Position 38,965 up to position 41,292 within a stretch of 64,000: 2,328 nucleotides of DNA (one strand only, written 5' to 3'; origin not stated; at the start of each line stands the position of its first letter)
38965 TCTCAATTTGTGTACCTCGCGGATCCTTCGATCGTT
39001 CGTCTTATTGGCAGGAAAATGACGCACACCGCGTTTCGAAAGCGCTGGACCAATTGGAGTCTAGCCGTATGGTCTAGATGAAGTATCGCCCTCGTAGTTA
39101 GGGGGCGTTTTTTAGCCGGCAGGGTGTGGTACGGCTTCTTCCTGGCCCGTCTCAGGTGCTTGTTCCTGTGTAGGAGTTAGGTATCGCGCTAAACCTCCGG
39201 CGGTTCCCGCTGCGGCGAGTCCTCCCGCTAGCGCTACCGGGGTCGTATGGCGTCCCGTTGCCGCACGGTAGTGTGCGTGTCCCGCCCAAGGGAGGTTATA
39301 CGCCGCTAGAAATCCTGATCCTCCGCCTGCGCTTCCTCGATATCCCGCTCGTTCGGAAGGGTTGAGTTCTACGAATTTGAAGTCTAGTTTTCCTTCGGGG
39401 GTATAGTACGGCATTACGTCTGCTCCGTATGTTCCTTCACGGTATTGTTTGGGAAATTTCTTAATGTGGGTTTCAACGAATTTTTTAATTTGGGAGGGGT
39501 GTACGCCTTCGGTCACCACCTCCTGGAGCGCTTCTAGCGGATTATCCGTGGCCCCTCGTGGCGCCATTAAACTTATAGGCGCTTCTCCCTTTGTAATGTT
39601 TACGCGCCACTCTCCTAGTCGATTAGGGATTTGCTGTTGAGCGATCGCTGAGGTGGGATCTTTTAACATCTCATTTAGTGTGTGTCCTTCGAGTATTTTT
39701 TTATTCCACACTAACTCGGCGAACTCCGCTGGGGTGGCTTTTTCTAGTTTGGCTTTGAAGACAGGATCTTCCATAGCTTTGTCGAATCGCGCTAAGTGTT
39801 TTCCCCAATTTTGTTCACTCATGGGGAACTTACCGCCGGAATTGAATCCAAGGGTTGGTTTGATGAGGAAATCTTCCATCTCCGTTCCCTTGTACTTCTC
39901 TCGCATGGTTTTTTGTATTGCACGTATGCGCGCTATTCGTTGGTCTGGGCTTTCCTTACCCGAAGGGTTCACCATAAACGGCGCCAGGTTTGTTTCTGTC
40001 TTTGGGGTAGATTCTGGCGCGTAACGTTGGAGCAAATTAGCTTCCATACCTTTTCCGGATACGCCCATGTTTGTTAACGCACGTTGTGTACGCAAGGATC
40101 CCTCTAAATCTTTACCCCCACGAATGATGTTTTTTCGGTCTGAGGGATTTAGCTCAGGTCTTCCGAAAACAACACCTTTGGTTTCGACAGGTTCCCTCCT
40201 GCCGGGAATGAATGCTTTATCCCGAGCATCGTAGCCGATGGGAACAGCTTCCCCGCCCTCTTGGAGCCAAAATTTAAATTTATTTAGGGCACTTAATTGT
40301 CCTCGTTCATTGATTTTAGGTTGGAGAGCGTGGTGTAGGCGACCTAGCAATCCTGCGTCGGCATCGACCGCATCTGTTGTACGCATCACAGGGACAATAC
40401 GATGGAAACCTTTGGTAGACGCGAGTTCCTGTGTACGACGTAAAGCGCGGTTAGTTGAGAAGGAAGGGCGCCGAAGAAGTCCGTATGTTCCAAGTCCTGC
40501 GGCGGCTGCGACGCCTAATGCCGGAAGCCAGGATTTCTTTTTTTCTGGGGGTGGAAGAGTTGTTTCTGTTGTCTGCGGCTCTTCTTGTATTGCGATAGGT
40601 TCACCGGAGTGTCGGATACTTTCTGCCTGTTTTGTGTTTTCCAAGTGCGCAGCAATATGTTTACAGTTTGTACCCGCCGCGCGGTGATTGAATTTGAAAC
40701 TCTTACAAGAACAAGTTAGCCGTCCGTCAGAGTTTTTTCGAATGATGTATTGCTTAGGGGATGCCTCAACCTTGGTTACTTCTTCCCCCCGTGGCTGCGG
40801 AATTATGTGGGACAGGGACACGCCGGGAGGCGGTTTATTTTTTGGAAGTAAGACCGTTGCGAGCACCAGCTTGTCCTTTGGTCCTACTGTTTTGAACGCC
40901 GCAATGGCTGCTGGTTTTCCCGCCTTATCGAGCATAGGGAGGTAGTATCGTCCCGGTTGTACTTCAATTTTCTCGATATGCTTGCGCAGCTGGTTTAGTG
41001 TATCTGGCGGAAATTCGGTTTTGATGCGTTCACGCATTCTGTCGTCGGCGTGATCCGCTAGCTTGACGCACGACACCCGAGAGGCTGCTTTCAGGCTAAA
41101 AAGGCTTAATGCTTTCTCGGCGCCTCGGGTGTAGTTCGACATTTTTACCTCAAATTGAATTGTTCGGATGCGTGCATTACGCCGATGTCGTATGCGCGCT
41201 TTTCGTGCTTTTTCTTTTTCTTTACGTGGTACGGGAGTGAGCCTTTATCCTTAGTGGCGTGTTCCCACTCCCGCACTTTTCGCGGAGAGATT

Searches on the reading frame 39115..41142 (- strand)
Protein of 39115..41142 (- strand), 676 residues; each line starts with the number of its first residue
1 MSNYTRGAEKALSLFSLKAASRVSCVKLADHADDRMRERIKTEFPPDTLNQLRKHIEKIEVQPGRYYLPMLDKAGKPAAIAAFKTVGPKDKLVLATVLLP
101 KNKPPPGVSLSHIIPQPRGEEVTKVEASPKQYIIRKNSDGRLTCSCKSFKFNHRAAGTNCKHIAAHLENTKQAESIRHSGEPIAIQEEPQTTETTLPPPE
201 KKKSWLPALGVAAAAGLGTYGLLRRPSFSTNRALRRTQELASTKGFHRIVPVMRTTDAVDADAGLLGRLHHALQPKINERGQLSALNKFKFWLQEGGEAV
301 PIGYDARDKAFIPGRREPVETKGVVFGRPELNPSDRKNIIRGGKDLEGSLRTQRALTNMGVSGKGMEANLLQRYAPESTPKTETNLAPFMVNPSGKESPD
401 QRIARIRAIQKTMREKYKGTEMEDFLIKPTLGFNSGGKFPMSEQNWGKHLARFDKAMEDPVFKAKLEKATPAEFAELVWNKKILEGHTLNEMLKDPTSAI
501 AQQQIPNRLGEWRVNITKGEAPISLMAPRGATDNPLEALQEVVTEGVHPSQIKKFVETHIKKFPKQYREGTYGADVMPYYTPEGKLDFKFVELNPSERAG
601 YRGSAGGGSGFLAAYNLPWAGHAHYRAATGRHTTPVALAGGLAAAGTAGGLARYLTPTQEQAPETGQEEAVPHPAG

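Call 18: search_protein_families(library=phrogs, proteins=[window:39115-41142:-], max_evalue=0.001)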
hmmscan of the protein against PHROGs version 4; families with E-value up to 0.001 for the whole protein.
window:39115-41142:- (676 aa): 1 family
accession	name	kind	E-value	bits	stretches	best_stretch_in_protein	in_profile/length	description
phrog_5016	-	unknown function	0.00092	20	0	135-170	2-37/79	-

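Call 42: search_protein_families(library=pfam, proteins=[window:39115-41142:-], max_evalue=0.01)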
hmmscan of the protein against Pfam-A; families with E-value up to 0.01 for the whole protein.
window:39115-41142:- (676 aa): 1 family
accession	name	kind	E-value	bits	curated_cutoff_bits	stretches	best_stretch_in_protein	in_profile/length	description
PF04434.22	SWIM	-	0.0022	17.9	19.6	1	141-165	12-32/38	SWIM zinc finger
